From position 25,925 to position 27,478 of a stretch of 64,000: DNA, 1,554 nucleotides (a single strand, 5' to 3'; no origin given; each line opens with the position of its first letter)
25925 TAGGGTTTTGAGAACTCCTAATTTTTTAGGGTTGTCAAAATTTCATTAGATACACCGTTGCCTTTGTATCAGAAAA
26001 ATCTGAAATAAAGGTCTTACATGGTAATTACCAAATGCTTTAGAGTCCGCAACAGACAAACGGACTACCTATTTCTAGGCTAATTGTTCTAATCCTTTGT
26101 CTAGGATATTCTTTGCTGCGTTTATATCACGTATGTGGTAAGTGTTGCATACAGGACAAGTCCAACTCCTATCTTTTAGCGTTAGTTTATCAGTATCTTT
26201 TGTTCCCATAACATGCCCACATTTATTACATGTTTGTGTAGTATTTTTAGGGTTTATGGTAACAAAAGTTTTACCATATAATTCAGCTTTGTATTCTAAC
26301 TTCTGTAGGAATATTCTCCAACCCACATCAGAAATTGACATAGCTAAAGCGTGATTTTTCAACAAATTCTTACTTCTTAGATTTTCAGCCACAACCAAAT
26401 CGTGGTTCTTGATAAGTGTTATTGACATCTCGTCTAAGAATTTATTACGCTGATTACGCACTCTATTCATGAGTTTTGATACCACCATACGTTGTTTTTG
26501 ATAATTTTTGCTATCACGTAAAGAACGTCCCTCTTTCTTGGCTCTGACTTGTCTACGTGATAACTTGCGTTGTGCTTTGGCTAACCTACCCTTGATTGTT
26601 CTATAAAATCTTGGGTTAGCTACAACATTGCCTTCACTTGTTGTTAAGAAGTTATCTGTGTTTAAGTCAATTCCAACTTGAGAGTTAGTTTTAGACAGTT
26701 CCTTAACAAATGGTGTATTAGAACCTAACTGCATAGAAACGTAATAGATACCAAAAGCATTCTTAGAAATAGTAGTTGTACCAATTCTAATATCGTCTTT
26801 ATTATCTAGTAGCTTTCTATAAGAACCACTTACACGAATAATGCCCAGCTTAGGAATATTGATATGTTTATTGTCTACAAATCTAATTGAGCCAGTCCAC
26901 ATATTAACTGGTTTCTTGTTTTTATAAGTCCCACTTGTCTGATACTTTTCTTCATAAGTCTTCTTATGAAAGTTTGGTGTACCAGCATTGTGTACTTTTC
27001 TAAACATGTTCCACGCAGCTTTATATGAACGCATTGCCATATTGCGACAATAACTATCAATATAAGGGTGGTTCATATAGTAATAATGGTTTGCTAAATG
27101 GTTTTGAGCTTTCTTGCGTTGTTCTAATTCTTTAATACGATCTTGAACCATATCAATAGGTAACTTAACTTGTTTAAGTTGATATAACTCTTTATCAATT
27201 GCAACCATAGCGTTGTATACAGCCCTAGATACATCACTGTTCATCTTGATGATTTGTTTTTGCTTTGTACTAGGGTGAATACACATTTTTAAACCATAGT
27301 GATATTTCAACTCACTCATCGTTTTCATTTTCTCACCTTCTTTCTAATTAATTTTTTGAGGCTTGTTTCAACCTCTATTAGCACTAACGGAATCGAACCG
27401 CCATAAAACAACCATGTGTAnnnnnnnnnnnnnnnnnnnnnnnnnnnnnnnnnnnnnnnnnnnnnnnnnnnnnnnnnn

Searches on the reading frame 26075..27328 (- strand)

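Call 85: search_protein_families(library=pfam, proteins=[window:26075-27328:-], max_evalue=0.00001)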
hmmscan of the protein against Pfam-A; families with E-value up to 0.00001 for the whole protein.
window:26075-27328:- (417 aa): 2 families
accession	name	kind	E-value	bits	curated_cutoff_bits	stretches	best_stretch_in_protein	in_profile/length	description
PF07282.18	Cas12f1-like_TNB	-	3.6e-23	81.9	26.3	1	337-408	1-60/60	Cas12f1-like, TNB domain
PF01385.25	OrfB_IS605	-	3e-15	56.9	30.5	1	210-325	11-119/120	Probable transposase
